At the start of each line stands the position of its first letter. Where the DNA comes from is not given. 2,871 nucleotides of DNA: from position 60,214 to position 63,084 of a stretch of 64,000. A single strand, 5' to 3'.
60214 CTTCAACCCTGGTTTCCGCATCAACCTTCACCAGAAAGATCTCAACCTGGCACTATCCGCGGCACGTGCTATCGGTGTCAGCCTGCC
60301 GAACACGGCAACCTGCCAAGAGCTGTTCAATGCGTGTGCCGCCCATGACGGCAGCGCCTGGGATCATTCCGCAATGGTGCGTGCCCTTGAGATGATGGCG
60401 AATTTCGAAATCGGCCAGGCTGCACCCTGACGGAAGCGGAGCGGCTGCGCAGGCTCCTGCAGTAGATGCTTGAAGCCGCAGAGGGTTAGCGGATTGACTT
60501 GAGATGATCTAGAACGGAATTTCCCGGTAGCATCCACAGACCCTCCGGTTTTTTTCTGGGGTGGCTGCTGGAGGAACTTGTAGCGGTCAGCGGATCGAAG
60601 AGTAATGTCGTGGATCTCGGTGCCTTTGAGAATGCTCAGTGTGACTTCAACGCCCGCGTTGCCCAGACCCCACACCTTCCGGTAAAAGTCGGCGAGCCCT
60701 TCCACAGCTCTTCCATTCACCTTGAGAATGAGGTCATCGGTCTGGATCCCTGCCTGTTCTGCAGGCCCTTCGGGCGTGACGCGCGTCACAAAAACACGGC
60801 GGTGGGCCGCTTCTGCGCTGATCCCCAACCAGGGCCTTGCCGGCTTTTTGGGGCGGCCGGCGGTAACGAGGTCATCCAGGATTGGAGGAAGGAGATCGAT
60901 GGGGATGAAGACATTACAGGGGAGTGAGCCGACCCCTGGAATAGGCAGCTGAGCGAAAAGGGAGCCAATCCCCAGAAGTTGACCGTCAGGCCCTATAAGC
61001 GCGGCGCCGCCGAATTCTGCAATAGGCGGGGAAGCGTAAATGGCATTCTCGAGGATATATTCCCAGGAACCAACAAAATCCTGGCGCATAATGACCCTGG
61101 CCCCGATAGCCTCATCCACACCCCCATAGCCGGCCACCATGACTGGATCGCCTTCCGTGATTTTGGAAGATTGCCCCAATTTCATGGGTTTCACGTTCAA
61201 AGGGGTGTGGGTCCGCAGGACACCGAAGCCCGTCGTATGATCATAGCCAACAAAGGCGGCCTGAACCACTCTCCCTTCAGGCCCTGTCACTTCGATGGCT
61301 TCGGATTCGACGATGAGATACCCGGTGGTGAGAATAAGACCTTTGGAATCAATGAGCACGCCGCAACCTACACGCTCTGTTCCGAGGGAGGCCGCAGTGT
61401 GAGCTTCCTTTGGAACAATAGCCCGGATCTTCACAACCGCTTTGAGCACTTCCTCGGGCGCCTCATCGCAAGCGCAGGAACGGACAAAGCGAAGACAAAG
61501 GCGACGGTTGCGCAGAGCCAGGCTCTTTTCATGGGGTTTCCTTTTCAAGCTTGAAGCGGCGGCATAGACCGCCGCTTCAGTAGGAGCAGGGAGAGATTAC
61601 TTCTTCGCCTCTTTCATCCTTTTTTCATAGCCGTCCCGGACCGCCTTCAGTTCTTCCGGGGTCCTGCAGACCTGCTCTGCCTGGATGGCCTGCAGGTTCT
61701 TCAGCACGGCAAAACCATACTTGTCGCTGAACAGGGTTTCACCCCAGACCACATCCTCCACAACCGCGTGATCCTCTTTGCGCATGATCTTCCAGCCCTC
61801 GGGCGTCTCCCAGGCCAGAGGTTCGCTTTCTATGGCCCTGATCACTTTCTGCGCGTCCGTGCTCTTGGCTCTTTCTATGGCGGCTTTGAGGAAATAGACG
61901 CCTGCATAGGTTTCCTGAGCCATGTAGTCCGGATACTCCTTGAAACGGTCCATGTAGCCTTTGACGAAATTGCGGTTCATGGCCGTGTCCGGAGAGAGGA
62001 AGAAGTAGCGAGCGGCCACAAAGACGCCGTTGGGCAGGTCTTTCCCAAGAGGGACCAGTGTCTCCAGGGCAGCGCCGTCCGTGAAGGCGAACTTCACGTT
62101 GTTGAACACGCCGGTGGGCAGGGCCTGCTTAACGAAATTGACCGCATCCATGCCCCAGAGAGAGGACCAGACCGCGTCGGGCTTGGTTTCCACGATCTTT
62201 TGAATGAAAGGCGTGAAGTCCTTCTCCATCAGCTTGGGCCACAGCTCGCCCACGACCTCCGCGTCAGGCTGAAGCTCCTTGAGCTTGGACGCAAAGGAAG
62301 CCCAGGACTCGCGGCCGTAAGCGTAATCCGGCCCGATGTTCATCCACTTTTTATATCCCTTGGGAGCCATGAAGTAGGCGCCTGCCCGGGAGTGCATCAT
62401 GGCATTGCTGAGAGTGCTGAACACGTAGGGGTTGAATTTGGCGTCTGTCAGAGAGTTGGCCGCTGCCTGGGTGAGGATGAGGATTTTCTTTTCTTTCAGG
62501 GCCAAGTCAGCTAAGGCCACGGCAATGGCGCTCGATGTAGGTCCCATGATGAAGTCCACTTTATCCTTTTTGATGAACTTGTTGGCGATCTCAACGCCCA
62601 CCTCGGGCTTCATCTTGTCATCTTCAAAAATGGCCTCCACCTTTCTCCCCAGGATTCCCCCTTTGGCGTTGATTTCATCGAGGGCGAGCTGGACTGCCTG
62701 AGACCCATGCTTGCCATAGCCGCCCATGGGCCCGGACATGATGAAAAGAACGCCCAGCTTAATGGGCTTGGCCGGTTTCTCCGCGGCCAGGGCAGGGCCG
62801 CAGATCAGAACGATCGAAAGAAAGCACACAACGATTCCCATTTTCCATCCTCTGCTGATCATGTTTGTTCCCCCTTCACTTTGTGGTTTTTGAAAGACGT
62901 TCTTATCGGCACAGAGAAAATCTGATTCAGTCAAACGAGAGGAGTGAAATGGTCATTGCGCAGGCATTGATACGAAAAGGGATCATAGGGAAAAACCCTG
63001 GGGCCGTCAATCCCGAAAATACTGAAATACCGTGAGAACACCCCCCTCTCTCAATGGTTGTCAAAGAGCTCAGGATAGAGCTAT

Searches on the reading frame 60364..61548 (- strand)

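Call 18: search_protein_families(library=pfam, proteins=[window:60364-61548:-], max_evalue=0.0001)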
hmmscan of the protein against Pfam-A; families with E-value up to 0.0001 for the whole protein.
window:60364-61548:- (394 aa): 4 families
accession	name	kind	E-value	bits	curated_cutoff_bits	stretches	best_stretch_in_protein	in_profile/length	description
PF13180.12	PDZ_2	-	1.9e-13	51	27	1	240-316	2-77/80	PDZ domain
PF13365.12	Trypsin_2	-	1.6e-12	48.8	27.6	1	61-194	1-144/144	Trypsin-like peptidase domain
PF17820.7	PDZ_6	-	2.4e-10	40.5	27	1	253-292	1-40/54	PDZ domain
PF00595.29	PDZ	-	6.7e-09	36.4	23.2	1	241-287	12-62/81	PDZ domain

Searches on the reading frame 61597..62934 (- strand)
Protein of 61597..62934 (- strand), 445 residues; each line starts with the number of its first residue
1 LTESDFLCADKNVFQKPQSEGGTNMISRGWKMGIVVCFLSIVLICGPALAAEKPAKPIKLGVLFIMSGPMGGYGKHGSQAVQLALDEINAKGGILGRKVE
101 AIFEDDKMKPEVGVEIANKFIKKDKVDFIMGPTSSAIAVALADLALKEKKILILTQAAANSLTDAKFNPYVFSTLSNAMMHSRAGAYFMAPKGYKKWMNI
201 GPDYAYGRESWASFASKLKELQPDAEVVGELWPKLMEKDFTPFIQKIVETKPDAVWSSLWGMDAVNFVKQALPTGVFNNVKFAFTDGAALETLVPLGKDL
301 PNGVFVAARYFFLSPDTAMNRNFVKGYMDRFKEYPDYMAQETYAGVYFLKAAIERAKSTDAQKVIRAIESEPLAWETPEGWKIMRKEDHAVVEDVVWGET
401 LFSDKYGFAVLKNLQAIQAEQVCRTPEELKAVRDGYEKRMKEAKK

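Call 18: search_protein_families(library=pfam, proteins=[window:61597-62934:-], max_evalue=0.0001)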
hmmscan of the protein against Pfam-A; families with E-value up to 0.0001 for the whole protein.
window:61597-62934:- (445 aa): 3 families
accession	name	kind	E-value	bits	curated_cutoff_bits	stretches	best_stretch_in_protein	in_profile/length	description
PF13458.12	Peripla_BP_6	-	5.3e-77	260.2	31.7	1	57-395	1-333/343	Periplasmic binding protein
PF13433.12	Peripla_BP_5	-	3.3e-38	132.2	27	1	58-395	1-331/363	Periplasmic binding protein domain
PF01094.35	ANF_receptor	-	1e-19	71.3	25.4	1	78-364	3-301/353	Receptor family ligand binding region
